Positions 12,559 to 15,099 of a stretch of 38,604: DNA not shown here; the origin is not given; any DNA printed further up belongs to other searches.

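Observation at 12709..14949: A REC-histidine kinase reads straight into the hydrogenase beta subunit with no stop codon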

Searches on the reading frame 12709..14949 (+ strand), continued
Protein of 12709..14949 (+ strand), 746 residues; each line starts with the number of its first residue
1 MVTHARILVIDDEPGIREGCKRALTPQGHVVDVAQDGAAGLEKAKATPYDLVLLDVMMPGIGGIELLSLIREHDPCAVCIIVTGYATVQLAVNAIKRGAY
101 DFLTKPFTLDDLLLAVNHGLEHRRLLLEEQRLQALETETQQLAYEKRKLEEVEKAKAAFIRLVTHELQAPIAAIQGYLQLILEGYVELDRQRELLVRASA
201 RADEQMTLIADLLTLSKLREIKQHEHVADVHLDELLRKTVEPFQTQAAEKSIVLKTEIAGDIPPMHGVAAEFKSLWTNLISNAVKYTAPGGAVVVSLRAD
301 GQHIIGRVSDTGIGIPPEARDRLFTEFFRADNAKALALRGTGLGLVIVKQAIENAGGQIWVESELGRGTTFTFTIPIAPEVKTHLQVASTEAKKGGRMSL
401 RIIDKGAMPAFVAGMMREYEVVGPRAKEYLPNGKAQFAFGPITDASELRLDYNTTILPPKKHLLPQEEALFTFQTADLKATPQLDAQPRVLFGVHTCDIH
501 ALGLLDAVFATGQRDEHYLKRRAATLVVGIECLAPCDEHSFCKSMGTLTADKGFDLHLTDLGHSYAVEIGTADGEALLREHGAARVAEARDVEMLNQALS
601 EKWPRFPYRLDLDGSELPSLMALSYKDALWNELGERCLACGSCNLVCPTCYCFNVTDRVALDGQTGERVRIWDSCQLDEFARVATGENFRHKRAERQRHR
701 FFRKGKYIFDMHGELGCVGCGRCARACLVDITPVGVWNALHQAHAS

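Call 49: predict_structure(alignment_id=A1)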
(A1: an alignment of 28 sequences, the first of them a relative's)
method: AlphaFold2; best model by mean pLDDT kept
length: 746 residues; sequences in the alignment: 28
mean_pLDDT: 71.5   pTM: 0.41
mean pLDDT of the five models: 71.5, 69.6, 68.1, 66.4, 66.4
residues with pLDDT >= 90: 118; 70-90: 349; 50-70: 130; < 50: 149
segments of 3 or more residues with pLDDT < 50: 159-165, 330-338, 379-395, 614-654, 674-731, 743-746
pLDDT, mean of each block of 10 residues (from residue 1): 76 91 90 92 90 89 89 90 86 88 89 91 86 74 64 51 52 73 80 77 69 72 64 89 87 91 82 87 86 92 90 76 63 45 77 86 84 77 29 48 88 89 84 75 88 57 76 87 88 76 63 71 88 58 53 81 87 83 78 76 52 46 41 32 31 63 85 46 35 39 34 39 47 52 47
secondary structure, 60 per line:
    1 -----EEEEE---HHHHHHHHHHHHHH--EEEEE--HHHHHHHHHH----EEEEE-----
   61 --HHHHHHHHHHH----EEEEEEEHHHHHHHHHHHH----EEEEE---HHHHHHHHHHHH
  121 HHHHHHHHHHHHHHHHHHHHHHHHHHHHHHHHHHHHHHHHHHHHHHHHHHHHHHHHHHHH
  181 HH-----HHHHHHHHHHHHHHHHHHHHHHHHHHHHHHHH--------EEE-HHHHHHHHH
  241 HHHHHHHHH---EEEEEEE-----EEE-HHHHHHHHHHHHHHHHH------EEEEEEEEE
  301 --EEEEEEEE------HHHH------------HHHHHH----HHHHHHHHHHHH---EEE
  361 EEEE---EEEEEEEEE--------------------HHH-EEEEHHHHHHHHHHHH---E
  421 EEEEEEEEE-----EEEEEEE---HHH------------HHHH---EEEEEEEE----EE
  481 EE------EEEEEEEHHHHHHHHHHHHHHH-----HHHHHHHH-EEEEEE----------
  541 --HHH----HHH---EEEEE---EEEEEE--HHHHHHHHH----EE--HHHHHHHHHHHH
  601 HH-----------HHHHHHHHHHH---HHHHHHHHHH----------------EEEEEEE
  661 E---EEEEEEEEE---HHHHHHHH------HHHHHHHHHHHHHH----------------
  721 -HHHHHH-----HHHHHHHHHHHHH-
elements in order (helices of 4 or more, strands of 3 or more residues): E6-10 H14-27 E30-34 H37-46 E51-55 H63-73 E78-84 H85-96 E101-105 H109-182 H188-219 E228-230 H232-249 E253-259 E265-267 H269-285 E292-300 E303-310 H317-320 H333-338 H343-354 E358-364 E368-376 E401-404 H405-416 E420-429 E435-441 H460-463 E467-474 E479-482 E489-495 H496-510 H516-523 E525-530 E556-560 E564-569 H572-580 H589-602 H614-624 H628-637 E654-661 E665-673 H677-684 H691-704 H722-727 H733-745
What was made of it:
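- Linker: predicted disordered (call 49). The linker is disordered and exposed (call 49).
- Tried and rejected: I used it only for linker disorder and ran no fold search (call 49).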

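Call 60: search_protein_representatives(protein=window:12709-14946:+)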
Query: 746 residues. Proteins with E-value up to 0.001 (for the whole library): 1894786; up to 1e-10: 1060032; up to 1e-30: 113625. The best 150 are listed.
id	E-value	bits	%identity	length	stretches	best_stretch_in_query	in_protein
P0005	0.0e+00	1469.0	86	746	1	1-746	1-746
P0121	1.5e-135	469.8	38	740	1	6-742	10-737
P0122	6.5e-116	404.9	53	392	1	3-380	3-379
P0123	1.5e-113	397.1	44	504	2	398-743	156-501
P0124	6.1e-111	388.5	31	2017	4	4-378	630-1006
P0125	4.3e-108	379.1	39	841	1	124-731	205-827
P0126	9.3e-106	371.3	49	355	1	399-746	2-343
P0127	2.6e-104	366.5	44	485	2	401-732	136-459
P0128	3.5e-103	362.8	51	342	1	398-740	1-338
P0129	2.8e-102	359.8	44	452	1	313-742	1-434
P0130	3.0e-100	353.1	42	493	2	392-736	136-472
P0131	7.9e-100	351.7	42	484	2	402-734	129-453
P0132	5.9e-97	342.2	41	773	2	434-742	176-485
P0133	1.5e-94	334.3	47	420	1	4-379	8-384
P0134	5.0e-94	332.5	45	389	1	6-379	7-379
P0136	5.7e-92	325.8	41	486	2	405-742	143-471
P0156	1.3e-84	301.4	33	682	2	205-731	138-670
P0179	5.9e-81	289.3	33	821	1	133-736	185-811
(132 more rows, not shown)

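Call 64: search_protein_families(library=pfam, proteins=[P0121, P0123, P0125, P0127, P0130, P0131, P0132, P0136, P0156, P0179], max_evalue=0.000001)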
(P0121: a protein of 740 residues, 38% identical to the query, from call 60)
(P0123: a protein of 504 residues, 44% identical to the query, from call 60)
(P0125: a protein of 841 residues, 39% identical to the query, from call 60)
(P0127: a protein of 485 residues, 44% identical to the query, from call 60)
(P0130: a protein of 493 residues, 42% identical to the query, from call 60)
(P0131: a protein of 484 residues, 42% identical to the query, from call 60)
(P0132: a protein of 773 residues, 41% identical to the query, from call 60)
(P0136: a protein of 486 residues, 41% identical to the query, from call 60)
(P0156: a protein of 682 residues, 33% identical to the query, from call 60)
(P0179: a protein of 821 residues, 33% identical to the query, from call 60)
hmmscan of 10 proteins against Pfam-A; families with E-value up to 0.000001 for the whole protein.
P0121 (740 aa): 3 families
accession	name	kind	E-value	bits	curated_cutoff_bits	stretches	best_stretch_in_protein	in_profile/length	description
PF17179.9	Fer4_22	-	6.4e-30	104.3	27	1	630-724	1-94/95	4Fe-4S dicluster domain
PF00072.30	Response_reg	-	4.9e-28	97.9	30.2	1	11-120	1-110/111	Response regulator receiver domain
PF02518.31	HATPase_c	-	6.7e-26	91.3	26.4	1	259-368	3-110/111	Histidine kinase-, DNA gyrase B-, and HSP90-like ATPase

P0123 (504 aa): 2 families
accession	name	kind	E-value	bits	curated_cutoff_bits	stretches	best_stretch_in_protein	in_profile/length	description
PF17179.9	Fer4_22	-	4.2e-32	111.3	27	1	393-487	1-94/95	4Fe-4S dicluster domain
PF00072.30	Response_reg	-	3.2e-30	105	30.2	1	18-127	1-110/111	Response regulator receiver domain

P0125 (841 aa): 5 families
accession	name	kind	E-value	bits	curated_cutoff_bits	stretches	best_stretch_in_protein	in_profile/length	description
PF17179.9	Fer4_22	-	1.9e-30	106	27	1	733-827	1-95/95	4Fe-4S dicluster domain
PF02518.31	HATPase_c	-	5.7e-30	104.4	26.4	1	348-457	2-109/111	Histidine kinase-, DNA gyrase B-, and HSP90-like ATPase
PF00512.31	HisKA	-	8.5e-11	42.2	26.9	1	234-299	2-64/66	His Kinase A (phospho-acceptor) domain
PF25323.1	6TM_PilS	-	3e-09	37.3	27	1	9-203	5-186/189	PilS-like transmembrane domain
PF13237.11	Fer4_10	-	9.1e-07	29.2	25.5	0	812-826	8-25/53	4Fe-4S dicluster domain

P0127 (485 aa): 7 families
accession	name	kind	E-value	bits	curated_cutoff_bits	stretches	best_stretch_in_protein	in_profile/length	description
PF17179.9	Fer4_22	-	3.3e-33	114.9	27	1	363-458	1-95/95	4Fe-4S dicluster domain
PF00072.30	Response_reg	-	1.6e-31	109.2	30.2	1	7-116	1-110/111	Response regulator receiver domain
PF12838.12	Fer4_7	-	1e-08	36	27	0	440-458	34-52/52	4Fe-4S dicluster domain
PF13534.11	Fer4_17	-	1.5e-08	35.5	22.2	0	419-458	21-60/61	4Fe-4S dicluster domain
PF13237.11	Fer4_10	-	3.5e-08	33.7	25.5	0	443-462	8-30/53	4Fe-4S dicluster domain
PF13187.11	Fer4_9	-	1e-07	32.3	27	0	444-459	2-17/52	4Fe-4S dicluster domain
PF13183.11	Fer4_8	-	5.2e-07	30.5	27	0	361-458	2-68/68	4Fe-4S dicluster domain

P0130 (493 aa): 2 families
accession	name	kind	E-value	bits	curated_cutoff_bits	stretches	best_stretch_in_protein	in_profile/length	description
PF17179.9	Fer4_22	-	1.2e-32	113.1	27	1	372-467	1-95/95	4Fe-4S dicluster domain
PF00072.30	Response_reg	-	4.4e-29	101.3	30.2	1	17-126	1-110/111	Response regulator receiver domain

P0131 (484 aa): 2 families
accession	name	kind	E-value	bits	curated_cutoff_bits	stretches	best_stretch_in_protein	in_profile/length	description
PF00072.30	Response_reg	-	1.1e-30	106.5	30.2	1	7-116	1-110/111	Response regulator receiver domain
PF17179.9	Fer4_22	-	1.5e-29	103.1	27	1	355-450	1-95/95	4Fe-4S dicluster domain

P0132 (773 aa): 5 families
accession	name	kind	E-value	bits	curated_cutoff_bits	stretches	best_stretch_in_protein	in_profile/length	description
PF17179.9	Fer4_22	-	8.8e-32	110.3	27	1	378-472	1-94/95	4Fe-4S dicluster domain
PF00072.30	Response_reg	-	1.3e-27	96.5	30.2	1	6-115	1-110/111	Response regulator receiver domain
PF00175.26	NAD_binding_1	-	7.5e-12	46.3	22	1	613-715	1-107/109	Oxidoreductase NAD-binding domain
PF10418.14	DHODB_Fe-S_bind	-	1.2e-10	41.4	23.9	1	734-766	1-40/41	Iron-sulfur cluster binding domain of dihydroorotate dehydrogenase B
PF00970.30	FAD_binding_6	-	1.5e-07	32.1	21.1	1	511-599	2-96/99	Oxidoreductase FAD-binding domain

P0136 (486 aa): 3 families
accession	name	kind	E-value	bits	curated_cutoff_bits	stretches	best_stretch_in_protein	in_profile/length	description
PF17179.9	Fer4_22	-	1.9e-33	115.6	27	1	366-460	2-95/95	4Fe-4S dicluster domain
PF00072.30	Response_reg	-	1e-26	93.7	30.2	1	14-123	1-110/111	Response regulator receiver domain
PF00037.32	Fer4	-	6.3e-07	29.4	21.1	0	445-459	7-21/24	4Fe-4S binding domain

P0156 (682 aa): 3 families
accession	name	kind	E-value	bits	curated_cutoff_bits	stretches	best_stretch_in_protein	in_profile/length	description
PF02518.31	HATPase_c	-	3.9e-30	105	26.4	1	203-311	4-110/111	Histidine kinase-, DNA gyrase B-, and HSP90-like ATPase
PF00072.30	Response_reg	-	4.8e-28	98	30.2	1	7-116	1-110/111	Response regulator receiver domain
PF17179.9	Fer4_22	-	7.2e-27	94.5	27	1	577-670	2-95/95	4Fe-4S dicluster domain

P0179 (821 aa): 4 families
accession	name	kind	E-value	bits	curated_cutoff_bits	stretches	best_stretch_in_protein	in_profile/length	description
PF02518.31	HATPase_c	-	9e-32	110.3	26.4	1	321-431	1-109/111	Histidine kinase-, DNA gyrase B-, and HSP90-like ATPase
PF17179.9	Fer4_22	-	6.9e-31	107.4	27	1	712-806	1-95/95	4Fe-4S dicluster domain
PF00512.31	HisKA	-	2.2e-09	37.7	26.9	1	213-272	7-63/66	His Kinase A (phospho-acceptor) domain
PF25323.1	6TM_PilS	-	2.6e-08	34.2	27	1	59-177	79-186/189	PilS-like transmembrane domain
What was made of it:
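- REC::HydB fusions without any kinase (call 64) fit 'HydB is the regulated target' better than 'HydB is the sensor'.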

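Call 66: search_protein_families(library=pfam, proteins=[L008:13019-14884:+, L008:4655-6958:+, L008:12486-12896:+, L008:11940-12443:+], max_evalue=0.00001)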
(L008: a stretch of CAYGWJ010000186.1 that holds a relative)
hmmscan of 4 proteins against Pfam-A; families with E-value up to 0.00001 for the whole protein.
L008:13019-14884:+ (621 aa): 5 families
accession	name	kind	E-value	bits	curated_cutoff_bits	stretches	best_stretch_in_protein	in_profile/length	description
PF02518.31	HATPase_c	-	1.7e-30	106.2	26.4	1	511-619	4-110/111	Histidine kinase-, DNA gyrase B-, and HSP90-like ATPase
PF13185.12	GAF_2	-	6.6e-16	59.2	28.6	1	238-377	2-136/136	GAF domain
PF13492.12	GAF_3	-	2.4e-14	54.3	27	1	239-378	1-129/129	GAF domain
PF01590.32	GAF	-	3.6e-13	50.7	22.4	1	239-376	1-133/133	GAF domain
PF00512.31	HisKA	-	2.3e-12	47.2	26.9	1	391-455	1-62/66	His Kinase A (phospho-acceptor) domain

L008:4655-6958:+ (767 aa): 6 families
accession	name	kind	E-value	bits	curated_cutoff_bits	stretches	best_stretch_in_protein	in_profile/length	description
PF02421.24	FeoB_N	-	6.8e-60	201.6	27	1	112-265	2-155/156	Ferrous iron transport protein B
PF07670.19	Gate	-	4.4e-34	117.5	29.6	2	456-547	1-99/104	Nucleoside recognition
PF01926.29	MMR_HSR1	-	1.1e-18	67.8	21.9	1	112-206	1-94/113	50S ribosome-binding GTPase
PF04023.20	FeoA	-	3.2e-14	53.2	23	1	27-95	2-72/74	FeoA domain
PF07664.17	FeoB_C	-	2.6e-11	43.5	26.6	1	563-613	3-54/54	Ferrous iron transport protein B C terminus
PF17910.6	FeoB_Cyto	-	2.2e-10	41.3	23.4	1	290-369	8-90/90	FeoB cytosolic helical domain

L008:12486-12896:+ (136 aa): 1 family
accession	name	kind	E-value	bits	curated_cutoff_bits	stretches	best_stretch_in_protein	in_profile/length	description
PF00072.30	Response_reg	-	2.1e-16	60.5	30.2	1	6-128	1-111/111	Response regulator receiver domain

L008:11940-12443:+ (167 aa): 1 family
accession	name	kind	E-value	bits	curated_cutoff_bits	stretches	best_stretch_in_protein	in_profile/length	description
PF01750.23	HycI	-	3e-25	89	23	1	36-163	1-130/130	Hydrogenase maturation protease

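Call 71: find_encoding_contigs(protein=P0002, flank=6000, max_places=1)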
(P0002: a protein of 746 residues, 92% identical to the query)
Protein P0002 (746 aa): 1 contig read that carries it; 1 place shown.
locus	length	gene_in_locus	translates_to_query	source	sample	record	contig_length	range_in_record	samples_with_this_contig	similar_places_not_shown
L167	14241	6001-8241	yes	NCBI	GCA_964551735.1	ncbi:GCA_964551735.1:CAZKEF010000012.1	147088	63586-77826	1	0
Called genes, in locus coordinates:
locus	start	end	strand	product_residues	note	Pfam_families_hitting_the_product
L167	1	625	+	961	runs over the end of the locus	PF01590:GAF, PF13185:GAF_2, PF13492:GAF_3, PF01590:GAF, PF13185:GAF_2, PF13185:GAF_2, PF01590:GAF, PF13492:GAF_3, +3 more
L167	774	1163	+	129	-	PF00072:Response_reg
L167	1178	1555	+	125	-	PF00072:Response_reg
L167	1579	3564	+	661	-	PF09308:LuxQ-periplasm (faint), PF17201:Cache_3-Cache_2, PF17202:sCache_3_3, PF17203:sCache_3_2, PF00672:HAMP, PF00512:HisKA, PF02518:HATPase_c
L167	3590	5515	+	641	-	PF17201:Cache_3-Cache_2, PF17202:sCache_3_3, PF17203:sCache_3_2, PF00672:HAMP, PF00512:HisKA, PF02518:HATPase_c, PF13581:HATPase_c_2 (weak)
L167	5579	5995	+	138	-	PF00072:Response_reg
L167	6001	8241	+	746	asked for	PF00072:Response_reg, PF00512:HisKA, PF02518:HATPase_c, PF17179:Fer4_22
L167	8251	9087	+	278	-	PF00970:FAD_binding_6 (weak), PF00175:NAD_binding_1, PF10418:DHODB_Fe-S_bind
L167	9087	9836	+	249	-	PF01058:Oxidored_q6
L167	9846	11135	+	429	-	PF00374:NiFeSe_Hases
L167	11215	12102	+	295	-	PF01750:HycI, PF00072:Response_reg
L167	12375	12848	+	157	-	PF01257:2Fe-2S_thioredx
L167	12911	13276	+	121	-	-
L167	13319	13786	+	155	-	PF02915:Rubrerythrin (weak), PF09537:DUF2383 (faint), PF02915:Rubrerythrin (weak)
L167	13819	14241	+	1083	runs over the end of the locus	PF01512:Complex1_51K, PF10589:NADH_4Fe-4S, PF14691:Fer4_20, PF00890:FAD_binding_2 (weak), PF01266:DAO, PF03486:HI0933_like (weak), PF07992:Pyr_redox_2, PF13450:NAD_binding_8, +7 more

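Call 72: find_encoding_contigs(protein=P0003, flank=6000, max_places=1)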
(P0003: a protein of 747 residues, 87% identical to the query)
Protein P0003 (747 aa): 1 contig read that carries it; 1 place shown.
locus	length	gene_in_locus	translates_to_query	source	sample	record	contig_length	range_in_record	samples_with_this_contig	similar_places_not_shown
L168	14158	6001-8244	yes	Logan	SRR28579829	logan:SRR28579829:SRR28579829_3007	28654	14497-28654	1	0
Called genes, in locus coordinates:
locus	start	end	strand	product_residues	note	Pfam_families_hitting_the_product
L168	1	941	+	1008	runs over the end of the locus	PF01590:GAF, PF13185:GAF_2, PF13492:GAF_3, PF01590:GAF, PF13185:GAF_2, PF13185:GAF_2, PF01590:GAF, PF13185:GAF_2, +3 more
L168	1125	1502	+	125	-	PF00072:Response_reg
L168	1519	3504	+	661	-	PF14827:dCache_3 (faint), PF17201:Cache_3-Cache_2, PF17202:sCache_3_3, PF17203:sCache_3_2, PF00672:HAMP, PF00512:HisKA, PF02518:HATPase_c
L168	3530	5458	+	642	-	PF17201:Cache_3-Cache_2, PF17202:sCache_3_3, PF17203:sCache_3_2, PF00672:HAMP, PF00512:HisKA, PF13581:HATPase_c_2 (weak), PF02518:HATPase_c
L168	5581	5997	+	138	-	PF00072:Response_reg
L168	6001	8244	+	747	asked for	PF00072:Response_reg, PF00512:HisKA, PF02518:HATPase_c, PF17179:Fer4_22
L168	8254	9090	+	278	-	PF00970:FAD_binding_6 (weak), PF00175:NAD_binding_1, PF10418:DHODB_Fe-S_bind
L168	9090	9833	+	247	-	PF01058:Oxidored_q6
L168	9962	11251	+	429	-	PF00374:NiFeSe_Hases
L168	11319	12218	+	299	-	PF01750:HycI, PF00072:Response_reg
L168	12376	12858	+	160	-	PF01257:2Fe-2S_thioredx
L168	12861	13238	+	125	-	PF01257:2Fe-2S_thioredx (weak)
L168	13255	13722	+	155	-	PF02915:Rubrerythrin (weak), PF13668:Ferritin_2 (weak), PF02915:Rubrerythrin (weak)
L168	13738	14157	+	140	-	?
